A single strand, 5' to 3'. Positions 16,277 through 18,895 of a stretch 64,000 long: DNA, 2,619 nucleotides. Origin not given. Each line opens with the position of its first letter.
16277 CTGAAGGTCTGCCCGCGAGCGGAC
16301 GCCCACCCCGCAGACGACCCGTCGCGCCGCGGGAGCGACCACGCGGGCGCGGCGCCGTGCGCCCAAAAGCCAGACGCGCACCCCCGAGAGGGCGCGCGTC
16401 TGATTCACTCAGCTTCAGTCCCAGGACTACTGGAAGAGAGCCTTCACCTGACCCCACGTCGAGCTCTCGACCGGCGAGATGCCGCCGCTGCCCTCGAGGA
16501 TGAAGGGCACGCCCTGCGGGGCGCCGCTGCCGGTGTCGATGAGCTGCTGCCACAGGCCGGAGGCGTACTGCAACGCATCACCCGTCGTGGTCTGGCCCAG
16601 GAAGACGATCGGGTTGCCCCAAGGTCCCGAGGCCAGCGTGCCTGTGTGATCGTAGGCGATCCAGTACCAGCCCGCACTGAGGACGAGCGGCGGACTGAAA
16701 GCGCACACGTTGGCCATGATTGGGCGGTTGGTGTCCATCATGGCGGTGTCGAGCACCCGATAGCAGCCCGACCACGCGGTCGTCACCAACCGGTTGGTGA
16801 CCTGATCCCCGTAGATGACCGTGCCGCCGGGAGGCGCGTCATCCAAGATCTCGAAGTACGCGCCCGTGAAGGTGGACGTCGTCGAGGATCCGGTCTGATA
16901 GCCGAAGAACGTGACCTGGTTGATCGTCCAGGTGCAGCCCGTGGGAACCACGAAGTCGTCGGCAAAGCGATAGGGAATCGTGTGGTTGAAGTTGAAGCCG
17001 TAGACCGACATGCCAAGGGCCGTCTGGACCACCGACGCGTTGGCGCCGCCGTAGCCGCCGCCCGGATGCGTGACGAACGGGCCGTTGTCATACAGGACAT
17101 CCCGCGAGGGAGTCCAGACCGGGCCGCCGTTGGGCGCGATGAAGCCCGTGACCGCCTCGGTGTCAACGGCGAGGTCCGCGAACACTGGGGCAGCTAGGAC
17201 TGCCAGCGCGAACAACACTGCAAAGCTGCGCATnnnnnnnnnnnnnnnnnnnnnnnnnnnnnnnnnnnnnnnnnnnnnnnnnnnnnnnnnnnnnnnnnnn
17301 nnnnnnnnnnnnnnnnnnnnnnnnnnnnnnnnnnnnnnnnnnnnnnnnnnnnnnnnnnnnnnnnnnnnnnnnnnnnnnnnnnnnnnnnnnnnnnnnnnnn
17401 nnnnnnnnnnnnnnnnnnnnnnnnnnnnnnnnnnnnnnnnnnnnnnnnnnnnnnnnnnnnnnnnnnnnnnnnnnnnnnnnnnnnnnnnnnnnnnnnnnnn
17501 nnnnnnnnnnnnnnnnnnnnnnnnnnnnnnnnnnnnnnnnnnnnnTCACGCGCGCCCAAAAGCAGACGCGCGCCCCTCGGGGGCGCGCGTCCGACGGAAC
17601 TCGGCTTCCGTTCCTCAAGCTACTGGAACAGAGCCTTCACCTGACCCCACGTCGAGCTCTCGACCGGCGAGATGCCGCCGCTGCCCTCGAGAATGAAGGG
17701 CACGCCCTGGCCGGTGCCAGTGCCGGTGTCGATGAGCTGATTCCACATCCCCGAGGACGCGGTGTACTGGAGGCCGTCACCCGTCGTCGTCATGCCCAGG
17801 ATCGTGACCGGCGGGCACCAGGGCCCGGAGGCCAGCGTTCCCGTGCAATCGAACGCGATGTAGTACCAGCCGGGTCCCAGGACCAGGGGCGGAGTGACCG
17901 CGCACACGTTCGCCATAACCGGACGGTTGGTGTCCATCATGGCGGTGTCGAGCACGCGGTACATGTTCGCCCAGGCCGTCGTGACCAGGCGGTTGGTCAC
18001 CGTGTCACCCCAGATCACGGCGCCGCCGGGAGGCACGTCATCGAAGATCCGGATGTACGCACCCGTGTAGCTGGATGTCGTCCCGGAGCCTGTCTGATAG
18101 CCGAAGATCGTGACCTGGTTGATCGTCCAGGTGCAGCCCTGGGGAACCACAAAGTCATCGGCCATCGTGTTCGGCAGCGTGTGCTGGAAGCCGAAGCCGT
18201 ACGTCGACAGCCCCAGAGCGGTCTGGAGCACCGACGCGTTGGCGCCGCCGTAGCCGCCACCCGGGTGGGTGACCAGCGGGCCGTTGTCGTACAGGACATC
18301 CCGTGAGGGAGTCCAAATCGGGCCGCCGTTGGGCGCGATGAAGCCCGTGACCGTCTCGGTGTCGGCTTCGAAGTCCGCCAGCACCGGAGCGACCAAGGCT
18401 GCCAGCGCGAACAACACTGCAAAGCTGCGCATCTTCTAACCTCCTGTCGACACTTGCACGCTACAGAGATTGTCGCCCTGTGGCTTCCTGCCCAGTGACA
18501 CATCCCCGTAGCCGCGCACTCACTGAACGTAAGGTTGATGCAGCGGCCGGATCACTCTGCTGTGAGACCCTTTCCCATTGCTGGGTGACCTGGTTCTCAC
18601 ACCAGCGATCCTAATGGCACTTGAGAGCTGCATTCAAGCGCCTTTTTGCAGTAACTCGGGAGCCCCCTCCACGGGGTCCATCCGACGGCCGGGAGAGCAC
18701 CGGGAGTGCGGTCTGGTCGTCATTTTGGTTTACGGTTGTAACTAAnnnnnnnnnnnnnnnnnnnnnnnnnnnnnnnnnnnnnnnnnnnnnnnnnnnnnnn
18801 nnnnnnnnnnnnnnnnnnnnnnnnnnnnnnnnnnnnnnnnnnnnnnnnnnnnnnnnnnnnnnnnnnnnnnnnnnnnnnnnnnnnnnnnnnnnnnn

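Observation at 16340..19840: Recent tandem triplication in which each copy is an autonomous transcription unit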

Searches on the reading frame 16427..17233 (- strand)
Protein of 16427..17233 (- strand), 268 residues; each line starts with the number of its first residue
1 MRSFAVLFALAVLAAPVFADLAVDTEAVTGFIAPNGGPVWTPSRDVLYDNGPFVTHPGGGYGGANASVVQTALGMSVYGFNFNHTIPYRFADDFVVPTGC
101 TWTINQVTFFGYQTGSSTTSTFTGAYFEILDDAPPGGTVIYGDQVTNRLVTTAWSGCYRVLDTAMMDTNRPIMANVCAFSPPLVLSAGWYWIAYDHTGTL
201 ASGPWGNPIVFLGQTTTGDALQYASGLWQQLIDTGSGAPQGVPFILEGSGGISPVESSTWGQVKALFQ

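Call 6: search_protein_families(library=pfam, proteins=[window:16427-17233:-], max_evalue=0.1)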
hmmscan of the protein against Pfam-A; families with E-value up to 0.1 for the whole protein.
window:16427-17233:- (268 aa): 0 families

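Call 9: search_protein_families(library=ncbifam, proteins=[window:16427-17233:-], max_evalue=1)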
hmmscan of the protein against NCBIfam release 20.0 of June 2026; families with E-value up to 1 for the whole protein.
window:16427-17233:- (268 aa): 2 families
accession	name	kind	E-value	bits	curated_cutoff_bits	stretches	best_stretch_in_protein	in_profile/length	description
NF007624.0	PRK10280.1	equivalog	0.053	11.7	944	1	87-183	358-453/681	peptidyl-dipeptidase Dcp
NF047414.1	BRANT_His_rich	hypoth_equivalog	0.17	12.9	44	1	5-27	7-29/62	His-rich protein BRANT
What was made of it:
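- Tried and rejected: Pfam and NCBIfam on the three proteins: nothing (calls 6, 9).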

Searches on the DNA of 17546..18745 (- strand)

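Call 82: search_dna_similar(query=window:17546-18745:-, collection=plasmids, mode=distant, max_rows=5)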
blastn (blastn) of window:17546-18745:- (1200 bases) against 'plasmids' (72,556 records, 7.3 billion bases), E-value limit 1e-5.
No match.
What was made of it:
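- Tried and rejected: Plasmid collection: no match (call 82).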
